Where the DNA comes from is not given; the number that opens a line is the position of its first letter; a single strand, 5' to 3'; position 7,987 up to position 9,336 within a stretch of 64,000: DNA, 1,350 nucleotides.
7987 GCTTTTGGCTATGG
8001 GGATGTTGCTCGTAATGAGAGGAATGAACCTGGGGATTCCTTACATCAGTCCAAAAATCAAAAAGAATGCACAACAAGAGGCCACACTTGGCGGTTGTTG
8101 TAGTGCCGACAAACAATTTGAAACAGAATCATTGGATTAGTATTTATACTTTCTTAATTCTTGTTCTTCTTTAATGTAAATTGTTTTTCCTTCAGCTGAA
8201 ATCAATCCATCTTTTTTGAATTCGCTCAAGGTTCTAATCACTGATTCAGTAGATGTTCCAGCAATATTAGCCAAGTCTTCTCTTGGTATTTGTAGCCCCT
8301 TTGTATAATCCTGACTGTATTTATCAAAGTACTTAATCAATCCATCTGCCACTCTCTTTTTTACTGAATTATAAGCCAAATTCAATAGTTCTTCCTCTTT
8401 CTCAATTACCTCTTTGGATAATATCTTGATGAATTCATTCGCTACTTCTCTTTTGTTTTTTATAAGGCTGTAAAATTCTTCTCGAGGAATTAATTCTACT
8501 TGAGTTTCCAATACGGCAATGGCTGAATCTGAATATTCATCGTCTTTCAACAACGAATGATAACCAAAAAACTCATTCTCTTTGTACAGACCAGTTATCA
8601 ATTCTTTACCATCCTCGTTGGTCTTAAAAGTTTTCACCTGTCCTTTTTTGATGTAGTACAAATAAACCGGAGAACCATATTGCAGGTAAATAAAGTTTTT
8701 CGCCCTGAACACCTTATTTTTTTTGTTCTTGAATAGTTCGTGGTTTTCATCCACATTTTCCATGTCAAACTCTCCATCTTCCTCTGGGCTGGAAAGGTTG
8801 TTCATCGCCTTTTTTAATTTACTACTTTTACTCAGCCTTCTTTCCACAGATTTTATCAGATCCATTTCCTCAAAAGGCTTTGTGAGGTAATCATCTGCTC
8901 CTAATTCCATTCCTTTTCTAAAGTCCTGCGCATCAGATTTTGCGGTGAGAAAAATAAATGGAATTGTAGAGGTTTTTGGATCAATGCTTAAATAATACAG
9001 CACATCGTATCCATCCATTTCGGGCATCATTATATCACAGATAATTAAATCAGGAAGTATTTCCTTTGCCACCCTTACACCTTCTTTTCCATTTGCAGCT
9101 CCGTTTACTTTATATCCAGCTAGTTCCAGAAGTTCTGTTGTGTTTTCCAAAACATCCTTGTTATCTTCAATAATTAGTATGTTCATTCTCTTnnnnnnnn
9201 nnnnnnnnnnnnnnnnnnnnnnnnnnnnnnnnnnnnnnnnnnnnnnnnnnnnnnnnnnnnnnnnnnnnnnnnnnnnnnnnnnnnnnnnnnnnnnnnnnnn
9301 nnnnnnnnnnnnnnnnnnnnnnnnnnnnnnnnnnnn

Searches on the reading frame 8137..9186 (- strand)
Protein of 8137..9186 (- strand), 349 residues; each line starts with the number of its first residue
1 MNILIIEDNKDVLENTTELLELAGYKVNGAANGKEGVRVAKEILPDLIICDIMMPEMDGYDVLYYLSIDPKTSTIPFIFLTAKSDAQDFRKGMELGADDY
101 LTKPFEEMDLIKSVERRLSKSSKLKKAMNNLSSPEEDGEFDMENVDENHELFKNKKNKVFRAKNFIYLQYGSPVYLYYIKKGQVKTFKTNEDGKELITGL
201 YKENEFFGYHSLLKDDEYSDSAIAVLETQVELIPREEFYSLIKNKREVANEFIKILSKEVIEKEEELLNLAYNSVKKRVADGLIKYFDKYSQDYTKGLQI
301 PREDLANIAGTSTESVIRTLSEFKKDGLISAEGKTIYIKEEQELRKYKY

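Call 3: search_protein_families(library=pfam, proteins=[window:8137-9186:-], max_evalue=0.01)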
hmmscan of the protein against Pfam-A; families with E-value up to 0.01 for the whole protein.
window:8137-9186:- (349 aa): 4 families
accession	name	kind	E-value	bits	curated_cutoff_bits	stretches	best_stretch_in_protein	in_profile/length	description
PF00072.30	Response_reg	-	5.1e-29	101.1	30.2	1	3-114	1-110/111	Response regulator receiver domain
PF00027.35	cNMP_binding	-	1.4e-15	57.5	27.5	1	159-244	3-88/89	Cyclic nucleotide-binding domain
PF13545.12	HTH_Crp_2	-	3e-14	53.2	27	1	278-347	2-70/70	Crp-like helix-turn-helix domain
PF00325.26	Crp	-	5.7e-05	23.2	21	1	302-329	5-32/32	Bacterial regulatory proteins, crp family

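Call 7: search_protein_families(library=ncbifam, proteins=[window:8137-9186:-], max_evalue=0.01)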
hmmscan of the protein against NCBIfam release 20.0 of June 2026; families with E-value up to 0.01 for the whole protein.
window:8137-9186:- (349 aa): 109 families (the best 25 are shown)
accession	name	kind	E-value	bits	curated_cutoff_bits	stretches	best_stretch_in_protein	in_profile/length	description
NF045944.1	ResRegRpaBCyano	equivalog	4e-27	95.1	330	1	4-145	1-136/229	response regulator transcription factor RpaB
NF033120.0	vanR_FM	exception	9.1e-27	94.2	460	1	2-179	5-179/231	vancomycin resistance response regulator transcription factor, VanR-F/VanR-M family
NF007135.0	PRK09581.1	equivalog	4.3e-26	91.7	474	1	3-136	5-134/457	PleD family two-component system response regulator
NF040689.1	MtrAB_MtrA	equivalog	8.8e-26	90.6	300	1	3-126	1-121/219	MtrAB system response regulator MtrA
TIGR01387.1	cztR_silR_copR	subfamily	1.2e-25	90.4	279.2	1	3-131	1-127/218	heavy metal response regulator transcription factor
NF053854.1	RespRegPhoBBctds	equivalog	4.2e-25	88.4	270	1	3-128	1-125/225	two-component system response regulator PhoB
TIGR02154.1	PhoB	equivalog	5.8e-25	87.9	296.2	1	2-121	4-126/226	phosphate regulon transcriptional regulator PhoB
NF040534.1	resp_reg_YycF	equivalog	6e-24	84.6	340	1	2-130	2-127/231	response regulator YycF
NF041733.1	resp_reg_CseB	equivalog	6.2e-24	84.6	350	1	2-129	2-129/228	two-component system response regulator CseB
NF008567.0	PRK11517.1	equivalog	1.1e-22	80.6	353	1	1-127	1-124/223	response regulator transcription factor HprR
NF033117.2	vanR_ACDEGLN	exception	1.2e-22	80.6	350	1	3-165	1-159/226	VanR-ABDEGLN family response regulator transcription factor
NF045505.1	RR_RssB_Pseudo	equivalog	1.5e-21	77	700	1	2-122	7-126/394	two-component system response regulator RssB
NF045991.1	RespRegCtrARhodob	equivalog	4e-21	75.8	350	1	1-117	1-115/224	response regulator transcription factor CtrA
NF051850.1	RespRegRprY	equivalog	4.6e-21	75.3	370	1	1-121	5-126/234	response regulator transcription factor RprY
NF008296.0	PRK11083.1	equivalog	5.9e-21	74.9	273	1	2-144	5-140/228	two-component system response regulator CreB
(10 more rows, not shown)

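Call 9: find_homologous_proteins(query=window:8137-9186:-, max_evalue=1e-10)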
Query window:8137-9186:- (349 aa): 8000 proteins with E <= 1e-10 among 8000 candidates; the best 120 are listed.
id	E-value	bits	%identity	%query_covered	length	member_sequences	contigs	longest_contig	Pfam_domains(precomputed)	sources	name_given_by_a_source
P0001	6.7e-221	750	100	100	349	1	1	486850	PF13545.13,PF00027.36,PF00072.31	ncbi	-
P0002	6.8e-207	704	93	100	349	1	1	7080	PF13545.13,PF00027.36,PF00072.31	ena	-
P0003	2.5e-206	702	93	100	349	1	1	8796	PF13545.13,PF00027.36,PF00072.31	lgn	-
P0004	3.7e-206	702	93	100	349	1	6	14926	PF13545.13,PF00027.36,PF00072.31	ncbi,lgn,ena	ncbi:MAG: response regulator [Flavobacteriales bacterium]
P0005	1.4e-205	700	93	100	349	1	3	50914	PF13545.13,PF00027.36,PF00072.31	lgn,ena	-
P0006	1.5e-202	690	91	100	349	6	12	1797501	PF13545.13,PF00027.36,PF00072.31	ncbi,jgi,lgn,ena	jgi:DNA-binding response OmpR family regulator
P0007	1.1e-201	687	90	100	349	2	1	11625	PF13545.13,PF00027.36,PF00072.31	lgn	-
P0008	5.0e-201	685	90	100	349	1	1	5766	PF13545.13,PF00027.36,PF00072.31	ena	-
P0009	5.5e-192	655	85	100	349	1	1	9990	PF13545.13,PF00027.36,PF00072.31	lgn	-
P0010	1.2e-189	647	84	100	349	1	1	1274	PF13545.13,PF00027.36,PF00072.31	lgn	-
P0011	2.0e-189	647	84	100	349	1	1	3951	PF13545.13,PF00027.36,PF00072.31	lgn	-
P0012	7.1e-189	645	84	100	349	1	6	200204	PF13545.13,PF00027.36,PF00072.31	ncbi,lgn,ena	-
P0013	2.8e-188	643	84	100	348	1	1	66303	PF13545.13,PF00027.36,PF00072.31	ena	-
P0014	2.7e-187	640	84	100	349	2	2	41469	PF13545.13,PF00027.36,PF00072.31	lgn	-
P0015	1.7e-185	634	83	100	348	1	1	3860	PF13545.13,PF00027.36,PF00072.31,PF00325.27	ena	-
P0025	2.2e-152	525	68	100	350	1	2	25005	PF13545.13,PF00027.36,PF00072.31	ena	-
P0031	1.2e-137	477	64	100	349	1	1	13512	PF13545.13,PF00027.36,PF00072.31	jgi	jgi:DNA-binding response OmpR family regulator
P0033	8.4e-125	434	62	100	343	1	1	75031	PF13545.13,PF00027.36,PF00072.31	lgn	-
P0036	6.6e-119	415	58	100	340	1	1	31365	PF13545.13,PF00027.36,PF00072.31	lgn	-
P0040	3.6e-111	390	53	99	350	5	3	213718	PF13545.13,PF00027.36,PF00072.31,PF00325.27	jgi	jgi:CRP/FNR family transcriptional regulator, polysaccharide utilization system transcription regula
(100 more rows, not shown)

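Call 11: find_related_loci(query=A1, collection=genome_contigs, flank=10000)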
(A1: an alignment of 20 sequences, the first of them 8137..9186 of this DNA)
Query A1 (349 aa) in genome_contigs; peptide patterns used: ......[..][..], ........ (x = any residue, [..] = any of these).
600 stretches matched a pattern (row limit reached: there are more); 595 encode a relative of the query (tblastn E <= 1e-3); the best 80 are kept; 80 distinct loci.
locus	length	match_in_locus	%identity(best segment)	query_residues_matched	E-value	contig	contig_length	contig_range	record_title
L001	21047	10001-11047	50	3-349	2e-109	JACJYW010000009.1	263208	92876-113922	MAG: Crocinitomicaceae bacterium isolate HK-STAS-BACT-48 HK-STAS-BACT-48_9, whole genome shotgun sequence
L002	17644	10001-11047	52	3-348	2e-109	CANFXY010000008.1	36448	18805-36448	MAG: Bacteroidetes bacterium isolate Jr-16oct17-93 genome assembly, contig: Jr-16oct17-C2127, whole genome shotgun seque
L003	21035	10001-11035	52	3-346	8e-107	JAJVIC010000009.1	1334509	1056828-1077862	MAG: Bacteroidia bacterium isolate Bin_39 c_000000000004, whole genome shotgun sequence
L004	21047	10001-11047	50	2-348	1e-106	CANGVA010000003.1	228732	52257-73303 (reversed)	MAG: Bacteroidetes bacterium isolate RE-15aug16-236 genome assembly, contig: RE-15aug16-C19, whole genome shotgun sequen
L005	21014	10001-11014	51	3-338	2e-106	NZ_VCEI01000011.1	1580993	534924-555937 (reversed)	Dyadobacter sediminis strain Z12 NODE_1, whole genome shotgun sequence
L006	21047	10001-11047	49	2-348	3e-106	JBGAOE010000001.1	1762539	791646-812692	MAG: Bacteroidia bacterium isolate MAG_MBR_H10.51 MBRH10-51_opera_contig_2, whole genome shotgun sequence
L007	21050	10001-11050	50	2-346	5e-106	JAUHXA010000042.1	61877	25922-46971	MAG: Bacteroidia bacterium isolate 2_bin.42 NODE_440_length_61877_cov_55.513830, whole genome shotgun sequence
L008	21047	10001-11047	50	2-348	9e-106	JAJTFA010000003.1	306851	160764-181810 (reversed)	MAG: Sphingobacteriales bacterium isolate 49618_E60 Sample_49618_scaffold_10, whole genome shotgun sequence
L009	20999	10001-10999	52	7-338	1e-104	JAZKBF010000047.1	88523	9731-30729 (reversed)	MAG: Bacteroidota bacterium isolate ADI_H3L2_1_122_18_3-bin067_1 ADIH3L21_B067_1_000000000044, whole genome shotgun sequ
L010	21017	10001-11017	50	3-338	1e-104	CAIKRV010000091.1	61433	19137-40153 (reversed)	uncultured bacterium isolate Umea2p1_bin-1064 genome assembly, contig: bin-1064:91/97, whole genome shotgun sequence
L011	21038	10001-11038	51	3-346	2e-104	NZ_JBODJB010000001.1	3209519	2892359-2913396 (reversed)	Ferruginibacter sp. SUN002 contig1, whole genome shotgun sequence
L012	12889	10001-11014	50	3-338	2e-104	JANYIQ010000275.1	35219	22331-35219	MAG: Bacteroidia bacterium isolate GL140_3_metabinner_119 GL140_3_k141_1460186, whole genome shotgun sequence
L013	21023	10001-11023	49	3-340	6e-104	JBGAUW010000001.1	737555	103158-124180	MAG: Chitinophagales bacterium isolate MAG_MBR_H10.09 MBRH10-9_opera_contig_31, whole genome shotgun sequence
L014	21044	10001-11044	49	3-348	8e-104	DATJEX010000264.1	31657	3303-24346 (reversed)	MAG TPA_asm: Bacteroidia bacterium isolate SMAG_U15444 k141_6975724, whole genome shotgun sequence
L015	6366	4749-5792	49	3-348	9e-104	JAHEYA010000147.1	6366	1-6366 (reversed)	MAG: Bacteroidetes bacterium isolate nzgw117 NODE_40328_length_6367_cov_3.520493, whole genome shotgun sequence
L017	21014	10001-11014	51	3-338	3e-103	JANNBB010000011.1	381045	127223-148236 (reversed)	MAG: Bacteroidota bacterium isolate OTE_78_metabat_381 OTE_78_k141_2747589, whole genome shotgun sequence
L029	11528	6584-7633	49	3-348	3e-101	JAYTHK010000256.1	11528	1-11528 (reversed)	MAG: Cytophagales bacterium isolate GFS_2515 GFS_2515_255, whole genome shotgun sequence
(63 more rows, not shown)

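Call 14: find_encoding_contigs(protein=P0012, flank=10000, max_places=2)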
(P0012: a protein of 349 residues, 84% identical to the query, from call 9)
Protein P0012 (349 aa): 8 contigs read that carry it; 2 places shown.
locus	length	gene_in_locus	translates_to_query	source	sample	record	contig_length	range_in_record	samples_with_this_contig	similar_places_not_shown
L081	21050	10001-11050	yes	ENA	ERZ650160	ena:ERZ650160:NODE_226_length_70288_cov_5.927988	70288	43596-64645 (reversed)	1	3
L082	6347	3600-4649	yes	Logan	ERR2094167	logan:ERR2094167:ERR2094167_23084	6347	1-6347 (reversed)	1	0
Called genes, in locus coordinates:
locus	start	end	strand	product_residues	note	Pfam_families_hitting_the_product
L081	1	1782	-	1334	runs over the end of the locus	PF00082:Peptidase_S8, PF18962:Por_Secre_tail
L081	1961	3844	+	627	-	PF28475:DUF8413, PF01944:SpoIIM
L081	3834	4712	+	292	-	-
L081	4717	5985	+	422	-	-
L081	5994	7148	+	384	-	PF20030:bpMoxR, PF00493:MCM (weak), PF01078:Mg_chelatase (faint), PF07726:AAA_3, PF07728:AAA_5, PF00004:AAA (faint), PF17863:AAA_lid_2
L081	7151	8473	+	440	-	PF01882:DUF58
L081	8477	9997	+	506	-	PF00989:PAS, PF08448:PAS_4 (faint), PF13188:PAS_8 (weak), PF24820:Diguanyl_cycl_sensor (weak), PF13426:PAS_9, PF00512:HisKA, PF02518:HATPase_c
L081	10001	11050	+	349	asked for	PF00072:Response_reg, PF00027:cNMP_binding, PF13545:HTH_Crp_2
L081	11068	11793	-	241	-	PF13386:DsbD_2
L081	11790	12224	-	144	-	PF05751:FixH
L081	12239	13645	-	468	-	PF12801:Fer4_5, PF13237:Fer4_10 (faint), PF13534:Fer4_17 (faint), PF12838:Fer4_7 (faint), PF13183:Fer4_8 (faint), PF13187:Fer4_9 (weak), PF13746:Fer4_18, PF11614:FixG_C, +1 more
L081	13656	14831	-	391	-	PF14715:FixP_N, PF00034:Cytochrom_C, PF13442:Cytochrome_CBB3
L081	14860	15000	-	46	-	-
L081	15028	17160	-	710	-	PF00115:COX1, PF02433:FixO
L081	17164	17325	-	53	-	PF03597:FixS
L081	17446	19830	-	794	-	PF12156:ATPase-cat_bd, PF00122:E1-E2_ATPase, PF00702:Hydrolase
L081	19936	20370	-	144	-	PF01242:PTPS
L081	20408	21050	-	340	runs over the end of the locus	PF16125:DUF4837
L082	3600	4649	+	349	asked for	PF00072:Response_reg, PF00027:cNMP_binding, PF13545:HTH_Crp_2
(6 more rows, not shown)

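Call 15: find_encoding_contigs(protein=P0025, flank=10000, max_places=2)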
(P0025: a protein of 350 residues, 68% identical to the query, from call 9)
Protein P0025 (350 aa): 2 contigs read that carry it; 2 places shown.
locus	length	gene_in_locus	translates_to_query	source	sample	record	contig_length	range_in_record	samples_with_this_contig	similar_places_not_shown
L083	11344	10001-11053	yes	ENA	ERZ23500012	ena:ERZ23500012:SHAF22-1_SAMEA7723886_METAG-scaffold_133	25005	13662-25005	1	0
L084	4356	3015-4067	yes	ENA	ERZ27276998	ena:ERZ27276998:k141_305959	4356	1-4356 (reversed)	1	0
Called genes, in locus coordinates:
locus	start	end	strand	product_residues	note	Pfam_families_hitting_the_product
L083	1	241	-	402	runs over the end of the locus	-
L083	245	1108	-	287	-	-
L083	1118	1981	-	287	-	-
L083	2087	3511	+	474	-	PF02310:B12-binding (weak), PF04055:Radical_SAM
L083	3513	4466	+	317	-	PF02706:Wzz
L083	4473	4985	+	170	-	PF13302:Acetyltransf_3, PF13420:Acetyltransf_4, PF00583:Acetyltransf_1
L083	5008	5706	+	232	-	PF17032:Zn_ribbon_15 (weak)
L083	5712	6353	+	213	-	PF00753:Lactamase_B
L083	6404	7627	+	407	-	PF13167:GTP-bdg_N, PF16360:GTP-bdg_M, PF00009:GTP_EFTU (faint), PF00025:Arf (weak), PF01926:MMR_HSR1, PF02421:FeoB_N (faint)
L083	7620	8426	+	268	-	-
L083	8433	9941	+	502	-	PF00989:PAS, PF13188:PAS_8 (faint), PF24820:Diguanyl_cycl_sensor, PF13426:PAS_9, PF00512:HisKA, PF02518:HATPase_c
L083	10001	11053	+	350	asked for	PF00072:Response_reg, PF00027:cNMP_binding, PF13545:HTH_Crp_2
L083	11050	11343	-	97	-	?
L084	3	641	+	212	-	?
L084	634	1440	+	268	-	-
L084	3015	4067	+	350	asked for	PF00072:Response_reg, PF00027:cNMP_binding, PF13545:HTH_Crp_2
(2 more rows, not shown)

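Call 16: find_encoding_contigs(protein=P0033, flank=10000, max_places=2)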
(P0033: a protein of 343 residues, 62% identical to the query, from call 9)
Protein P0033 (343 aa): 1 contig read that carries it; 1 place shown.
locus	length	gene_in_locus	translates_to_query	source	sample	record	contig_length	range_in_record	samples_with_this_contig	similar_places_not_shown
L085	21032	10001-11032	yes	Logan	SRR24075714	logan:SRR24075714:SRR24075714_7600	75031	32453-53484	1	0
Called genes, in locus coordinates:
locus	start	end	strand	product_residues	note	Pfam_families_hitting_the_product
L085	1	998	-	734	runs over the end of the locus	PF01138:RNase_PH, PF03725:RNase_PH_C, PF03726:PNPase, PF23459:S1_RRP5 (faint), PF01138:RNase_PH, PF00013:KH_1, PF00575:S1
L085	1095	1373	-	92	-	PF00312:Ribosomal_S15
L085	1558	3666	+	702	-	PF28475:DUF8413, PF01944:SpoIIM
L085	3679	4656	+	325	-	-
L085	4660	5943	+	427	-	-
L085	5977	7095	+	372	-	PF20030:bpMoxR, PF00004:AAA (faint), PF07726:AAA_3, PF07728:AAA_5, PF17863:AAA_lid_2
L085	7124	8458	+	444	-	PF01882:DUF58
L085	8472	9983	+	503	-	PF00989:PAS, PF08448:PAS_4 (faint), PF13188:PAS_8 (weak), PF13426:PAS_9, PF00512:HisKA, PF02518:HATPase_c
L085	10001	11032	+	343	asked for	PF00072:Response_reg, PF00027:cNMP_binding, PF13545:HTH_Crp_2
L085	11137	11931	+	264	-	PF00582:Usp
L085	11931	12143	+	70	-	-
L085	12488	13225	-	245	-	PF13386:DsbD_2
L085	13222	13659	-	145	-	PF05751:FixH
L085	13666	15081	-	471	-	PF12801:Fer4_5, PF12838:Fer4_7 (faint), PF13187:Fer4_9 (faint), PF13484:Fer4_16 (faint), PF13534:Fer4_17 (faint), PF13237:Fer4_10 (weak), PF13746:Fer4_18, PF11614:FixG_C, +1 more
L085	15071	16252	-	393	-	PF14715:FixP_N, PF00034:Cytochrom_C, PF13442:Cytochrome_CBB3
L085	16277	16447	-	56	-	-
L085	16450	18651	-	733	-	PF00115:COX1, PF02433:FixO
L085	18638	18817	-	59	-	PF03597:FixS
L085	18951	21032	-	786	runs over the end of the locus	PF12156:ATPase-cat_bd, PF00122:E1-E2_ATPase, PF00702:Hydrolase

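Call 24: search_protein_families(library=pfam, proteins=[L083:7620-8426:+], max_evalue=0.001)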
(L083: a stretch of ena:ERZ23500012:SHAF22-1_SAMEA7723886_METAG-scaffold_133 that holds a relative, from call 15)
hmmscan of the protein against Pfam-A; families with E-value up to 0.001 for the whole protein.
L083:7620-8426:+ (268 aa): 0 families

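Call 45: list_cluster_members(proteins=[P0001, P0006, P0127, P0180])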
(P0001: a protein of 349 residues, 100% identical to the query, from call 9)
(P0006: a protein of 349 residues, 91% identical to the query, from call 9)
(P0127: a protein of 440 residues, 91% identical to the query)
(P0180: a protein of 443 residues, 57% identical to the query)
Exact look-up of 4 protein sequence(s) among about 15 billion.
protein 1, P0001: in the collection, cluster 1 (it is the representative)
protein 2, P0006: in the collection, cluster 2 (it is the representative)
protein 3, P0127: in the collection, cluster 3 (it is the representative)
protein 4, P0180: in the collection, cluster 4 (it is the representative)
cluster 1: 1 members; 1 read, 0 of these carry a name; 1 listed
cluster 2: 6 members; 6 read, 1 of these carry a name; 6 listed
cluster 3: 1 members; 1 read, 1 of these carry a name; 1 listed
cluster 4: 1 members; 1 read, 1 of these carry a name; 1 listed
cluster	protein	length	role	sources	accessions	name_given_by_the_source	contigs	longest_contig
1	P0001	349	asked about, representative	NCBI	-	-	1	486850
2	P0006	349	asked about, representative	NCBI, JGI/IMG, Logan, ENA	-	DNA-binding response OmpR family regulator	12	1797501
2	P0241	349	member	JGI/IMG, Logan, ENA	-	-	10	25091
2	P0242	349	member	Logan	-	-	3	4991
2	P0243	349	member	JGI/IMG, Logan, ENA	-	-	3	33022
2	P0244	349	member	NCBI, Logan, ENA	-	-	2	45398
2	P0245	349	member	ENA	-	-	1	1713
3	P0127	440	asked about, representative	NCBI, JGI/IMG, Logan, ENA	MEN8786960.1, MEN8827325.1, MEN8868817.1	MAG: DUF58 domain-containing protein [Flavobacteriales bacterium] | uncharacterized protein (DUF58 family)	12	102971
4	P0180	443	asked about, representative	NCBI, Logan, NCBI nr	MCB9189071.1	MAG: DUF58 domain-containing protein [Flavobacteriales bacterium] | DUF58 domain-containing protein [Flavobacteriales bacterium]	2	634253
